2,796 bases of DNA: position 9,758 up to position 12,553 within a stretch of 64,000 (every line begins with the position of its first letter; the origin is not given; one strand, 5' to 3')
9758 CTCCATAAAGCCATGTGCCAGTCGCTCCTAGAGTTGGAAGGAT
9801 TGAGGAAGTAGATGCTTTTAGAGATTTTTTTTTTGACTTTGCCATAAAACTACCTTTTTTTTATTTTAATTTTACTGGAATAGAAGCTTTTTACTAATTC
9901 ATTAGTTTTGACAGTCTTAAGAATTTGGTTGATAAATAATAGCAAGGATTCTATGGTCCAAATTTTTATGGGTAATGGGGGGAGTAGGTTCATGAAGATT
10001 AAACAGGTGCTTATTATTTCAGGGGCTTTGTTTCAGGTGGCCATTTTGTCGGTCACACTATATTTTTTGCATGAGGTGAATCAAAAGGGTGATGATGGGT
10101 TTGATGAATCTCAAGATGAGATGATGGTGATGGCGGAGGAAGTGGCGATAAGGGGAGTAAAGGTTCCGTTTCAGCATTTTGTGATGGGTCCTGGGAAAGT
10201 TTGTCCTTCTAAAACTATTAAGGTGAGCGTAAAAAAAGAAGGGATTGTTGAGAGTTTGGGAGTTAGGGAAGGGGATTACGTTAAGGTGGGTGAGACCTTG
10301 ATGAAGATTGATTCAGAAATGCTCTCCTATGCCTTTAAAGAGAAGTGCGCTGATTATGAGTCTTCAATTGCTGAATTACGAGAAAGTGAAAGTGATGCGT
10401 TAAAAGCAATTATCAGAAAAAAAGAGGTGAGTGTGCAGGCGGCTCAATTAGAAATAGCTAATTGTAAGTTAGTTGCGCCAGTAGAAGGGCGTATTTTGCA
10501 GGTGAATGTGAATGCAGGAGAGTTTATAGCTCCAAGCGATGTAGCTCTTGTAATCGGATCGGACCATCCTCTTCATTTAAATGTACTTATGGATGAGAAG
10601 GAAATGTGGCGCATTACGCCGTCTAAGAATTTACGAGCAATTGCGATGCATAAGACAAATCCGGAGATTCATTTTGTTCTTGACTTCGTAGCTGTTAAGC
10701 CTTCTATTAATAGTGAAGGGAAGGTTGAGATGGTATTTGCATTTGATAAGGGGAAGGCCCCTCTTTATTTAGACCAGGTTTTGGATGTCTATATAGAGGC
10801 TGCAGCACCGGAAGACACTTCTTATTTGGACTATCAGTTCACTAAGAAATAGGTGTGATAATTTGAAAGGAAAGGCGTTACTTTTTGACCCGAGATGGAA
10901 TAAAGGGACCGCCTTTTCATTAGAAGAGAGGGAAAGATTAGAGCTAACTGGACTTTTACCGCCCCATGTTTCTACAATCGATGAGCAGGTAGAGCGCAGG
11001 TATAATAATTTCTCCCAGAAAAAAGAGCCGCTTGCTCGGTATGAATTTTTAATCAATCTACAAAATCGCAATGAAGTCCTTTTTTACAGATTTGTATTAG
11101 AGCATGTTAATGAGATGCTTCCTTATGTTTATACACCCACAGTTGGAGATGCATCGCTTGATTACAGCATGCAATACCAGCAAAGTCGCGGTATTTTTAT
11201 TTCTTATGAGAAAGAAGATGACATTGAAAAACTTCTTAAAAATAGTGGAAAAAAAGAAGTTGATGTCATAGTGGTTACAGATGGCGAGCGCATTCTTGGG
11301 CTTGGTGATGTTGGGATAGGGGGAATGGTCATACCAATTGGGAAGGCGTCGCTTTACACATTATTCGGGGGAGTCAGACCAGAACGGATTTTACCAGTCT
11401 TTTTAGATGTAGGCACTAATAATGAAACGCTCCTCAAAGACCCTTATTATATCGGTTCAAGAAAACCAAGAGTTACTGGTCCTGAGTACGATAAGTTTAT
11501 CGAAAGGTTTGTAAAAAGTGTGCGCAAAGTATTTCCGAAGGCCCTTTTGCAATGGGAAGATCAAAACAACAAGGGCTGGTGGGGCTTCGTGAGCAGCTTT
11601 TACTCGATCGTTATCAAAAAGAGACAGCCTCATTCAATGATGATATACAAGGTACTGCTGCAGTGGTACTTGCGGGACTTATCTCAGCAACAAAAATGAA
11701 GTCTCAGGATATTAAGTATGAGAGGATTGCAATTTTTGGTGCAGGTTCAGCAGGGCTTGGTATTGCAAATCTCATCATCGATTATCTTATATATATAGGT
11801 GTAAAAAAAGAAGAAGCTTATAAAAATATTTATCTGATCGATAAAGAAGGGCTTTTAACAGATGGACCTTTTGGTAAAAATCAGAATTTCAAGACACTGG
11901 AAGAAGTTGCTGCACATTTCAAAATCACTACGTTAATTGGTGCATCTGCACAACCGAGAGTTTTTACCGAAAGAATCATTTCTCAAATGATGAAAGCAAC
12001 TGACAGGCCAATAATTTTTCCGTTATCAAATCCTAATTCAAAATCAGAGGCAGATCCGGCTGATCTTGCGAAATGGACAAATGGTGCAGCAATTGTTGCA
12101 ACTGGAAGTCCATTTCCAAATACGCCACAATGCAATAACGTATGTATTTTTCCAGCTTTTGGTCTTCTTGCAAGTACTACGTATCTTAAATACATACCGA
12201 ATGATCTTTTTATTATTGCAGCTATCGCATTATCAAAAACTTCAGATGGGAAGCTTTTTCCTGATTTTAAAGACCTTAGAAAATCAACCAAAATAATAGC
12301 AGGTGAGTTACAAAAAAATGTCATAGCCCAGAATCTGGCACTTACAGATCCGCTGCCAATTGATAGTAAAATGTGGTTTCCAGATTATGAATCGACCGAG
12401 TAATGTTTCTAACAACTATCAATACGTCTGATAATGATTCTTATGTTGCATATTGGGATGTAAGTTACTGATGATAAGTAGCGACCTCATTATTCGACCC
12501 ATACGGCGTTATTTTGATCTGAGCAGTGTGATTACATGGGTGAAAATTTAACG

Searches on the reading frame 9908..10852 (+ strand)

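Call 68: search_protein_families(library=pfam, proteins=[window:9908-10852:+], max_evalue=0.0001)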
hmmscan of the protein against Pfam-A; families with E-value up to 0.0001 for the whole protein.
window:9908-10852:+ (314 aa): 3 families
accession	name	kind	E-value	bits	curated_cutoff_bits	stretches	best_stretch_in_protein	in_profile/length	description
PF16576.10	HlyD_D23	-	5.7e-10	39.3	30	1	102-259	18-182/214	Barrel-sandwich domain of CusB or HlyD membrane-fusion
PF13437.12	HlyD_3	-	2e-09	38.6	22.2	1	188-282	2-96/106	HlyD family secretion protein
PF13533.13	Biotin_lipoyl_2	-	8.5e-08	32.3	29.8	1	105-135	2-32/32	Biotin-lipoyl like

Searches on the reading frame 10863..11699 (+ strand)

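Call 68: search_protein_families(library=pfam, proteins=[window:10863-11699:+], max_evalue=0.0001)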
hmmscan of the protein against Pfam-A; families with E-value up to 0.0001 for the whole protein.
window:10863-11699:+ (278 aa): 1 family
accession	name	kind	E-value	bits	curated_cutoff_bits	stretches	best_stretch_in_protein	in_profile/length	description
PF00390.24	malic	-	1.8e-66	223.8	23.1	1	67-237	1-172/182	Malic enzyme, N-terminal domain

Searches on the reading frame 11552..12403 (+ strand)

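Call 69: search_protein_families(library=pfam, proteins=[window:11552-12403:+], max_evalue=0.0001)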
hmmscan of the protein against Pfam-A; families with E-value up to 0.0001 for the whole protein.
window:11552-12403:+ (283 aa): 1 family
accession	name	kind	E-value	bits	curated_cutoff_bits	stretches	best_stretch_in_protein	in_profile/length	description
PF03949.21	Malic_M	-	9.8e-63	212.3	23.5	1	32-256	1-256/258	Malic enzyme, NAD binding domain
